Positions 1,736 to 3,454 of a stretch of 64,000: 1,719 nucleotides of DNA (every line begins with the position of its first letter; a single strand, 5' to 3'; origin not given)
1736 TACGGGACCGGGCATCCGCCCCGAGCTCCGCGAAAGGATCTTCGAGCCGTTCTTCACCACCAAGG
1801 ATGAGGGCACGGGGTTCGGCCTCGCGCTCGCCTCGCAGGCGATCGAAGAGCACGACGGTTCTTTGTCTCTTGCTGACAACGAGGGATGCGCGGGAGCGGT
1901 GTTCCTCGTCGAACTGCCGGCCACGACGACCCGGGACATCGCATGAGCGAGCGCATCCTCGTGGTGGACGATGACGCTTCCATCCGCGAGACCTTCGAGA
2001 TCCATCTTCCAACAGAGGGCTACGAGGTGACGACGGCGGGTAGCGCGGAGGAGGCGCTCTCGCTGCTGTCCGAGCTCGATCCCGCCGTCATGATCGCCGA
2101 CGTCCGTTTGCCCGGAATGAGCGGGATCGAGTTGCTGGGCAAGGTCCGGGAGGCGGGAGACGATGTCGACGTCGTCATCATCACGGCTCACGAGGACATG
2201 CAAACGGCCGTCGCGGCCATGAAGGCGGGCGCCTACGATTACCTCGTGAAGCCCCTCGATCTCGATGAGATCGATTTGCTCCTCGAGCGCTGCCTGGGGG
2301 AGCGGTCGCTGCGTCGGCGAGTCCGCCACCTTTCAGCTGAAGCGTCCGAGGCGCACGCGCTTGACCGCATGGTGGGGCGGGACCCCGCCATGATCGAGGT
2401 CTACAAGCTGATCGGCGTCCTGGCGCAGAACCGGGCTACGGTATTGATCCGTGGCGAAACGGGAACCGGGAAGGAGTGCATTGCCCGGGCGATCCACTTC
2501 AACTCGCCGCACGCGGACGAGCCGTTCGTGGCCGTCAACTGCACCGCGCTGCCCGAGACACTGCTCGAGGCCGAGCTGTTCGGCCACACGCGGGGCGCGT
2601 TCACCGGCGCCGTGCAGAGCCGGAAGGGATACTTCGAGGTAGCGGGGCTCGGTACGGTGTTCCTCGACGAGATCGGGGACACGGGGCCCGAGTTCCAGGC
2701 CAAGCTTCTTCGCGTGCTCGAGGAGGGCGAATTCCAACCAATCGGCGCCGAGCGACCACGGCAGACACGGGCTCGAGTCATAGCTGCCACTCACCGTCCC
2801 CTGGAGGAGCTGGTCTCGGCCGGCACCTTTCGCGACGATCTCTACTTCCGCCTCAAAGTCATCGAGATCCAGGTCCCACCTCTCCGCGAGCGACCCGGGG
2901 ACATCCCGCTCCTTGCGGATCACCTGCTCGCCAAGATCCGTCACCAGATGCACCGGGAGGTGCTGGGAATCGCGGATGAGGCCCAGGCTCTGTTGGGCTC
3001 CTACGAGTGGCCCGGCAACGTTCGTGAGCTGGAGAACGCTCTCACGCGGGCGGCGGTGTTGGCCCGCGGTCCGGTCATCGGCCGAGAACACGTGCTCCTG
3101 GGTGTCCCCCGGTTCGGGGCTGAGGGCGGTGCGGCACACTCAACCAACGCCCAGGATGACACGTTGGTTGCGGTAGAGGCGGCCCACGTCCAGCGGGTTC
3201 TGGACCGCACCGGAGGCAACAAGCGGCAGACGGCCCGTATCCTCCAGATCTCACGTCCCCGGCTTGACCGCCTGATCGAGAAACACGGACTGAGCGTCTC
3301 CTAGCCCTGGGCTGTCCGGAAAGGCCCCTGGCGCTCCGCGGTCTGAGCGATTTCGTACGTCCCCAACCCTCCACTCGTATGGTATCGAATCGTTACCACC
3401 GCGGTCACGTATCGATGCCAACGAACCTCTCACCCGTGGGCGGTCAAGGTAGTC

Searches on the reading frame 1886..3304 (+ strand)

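Call 34: search_protein_families(library=ncbifam, proteins=[window:1886-3304:+], max_evalue=0.00001)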
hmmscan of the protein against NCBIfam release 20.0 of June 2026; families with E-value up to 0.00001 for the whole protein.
window:1886-3304:+ (472 aa): 106 families (the best 25 are shown)
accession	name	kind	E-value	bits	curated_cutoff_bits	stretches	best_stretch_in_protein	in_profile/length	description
NF008469.0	PRK11361.1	equivalog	1.3e-135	452.6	714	1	22-460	5-447/461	acetoacetate metabolism transcriptional regulator AtoC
TIGR01818.1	ntrC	equivalog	1.2e-127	426.5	558.6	1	24-400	1-374/463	nitrogen regulation protein NR(I)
TIGR02915.1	PEP_resp_reg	equivalog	5.8e-112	374.8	502.6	1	24-469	1-444/445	PEP-CTERM-box response regulator transcription factor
NF007689.0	PRK10365.1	equivalog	1.3e-109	367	760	1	23-459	7-434/441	sigma-54-dependent response regulator transcription factor ZraR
NF008176.1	PRK10923.1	equivalog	6e-108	361.4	620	1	23-395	5-373/469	nitrogen regulation protein NR(I)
TIGR01817.1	nifA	equivalog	1e-104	351.2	528.85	1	148-406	184-441/534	nif-specific transcriptional activator NifA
NF011695.0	PRK15115.1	equivalog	4.2e-103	345.5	763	1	19-470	4-439/445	two-component system response regulator GlrR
NF041946.1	LuxO_transreg_Vib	equivalog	8.6e-100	334.7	800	1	27-398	2-371/463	quorum-sensing sigma-54 dependent transcriptional regulator LuxO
NF003451.0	PRK05022.1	equivalog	7.6e-96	321.8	476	1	148-469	178-510/512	nitric oxide reductase transcriptional regulator NorR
NF051870.1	NAssimRespRegNtrX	equivalog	6.8e-95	318.6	600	1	23-466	3-449/452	nitrogen assimilation response regulator NtrX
NF038308.1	RNA_repair_RtcR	equivalog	3.9e-93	313.1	650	1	106-460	124-504/530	RNA repair transcriptional activator RtcR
NF041552.1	TF_PrdR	equivalog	4.7e-88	296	795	1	149-462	254-571/577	sigma-54 dependent transcriptional regulator PrdR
NF050807.1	TransRegFlbDCaul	equivalog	5.3e-88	295.9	750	1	43-457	22-428/454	sigma-54-dependent transcriptional regulator FlbD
TIGR02329.1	propionate_PrpR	equivalog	1.6e-82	277.8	499.2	1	153-464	205-524/526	propionate catabolism operon regulatory protein PrpR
NF011958.0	PRK15429.1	equivalog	1e-81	275.6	830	1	75-405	303-624/692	formate hydrogenlyase transcriptional activator FlhA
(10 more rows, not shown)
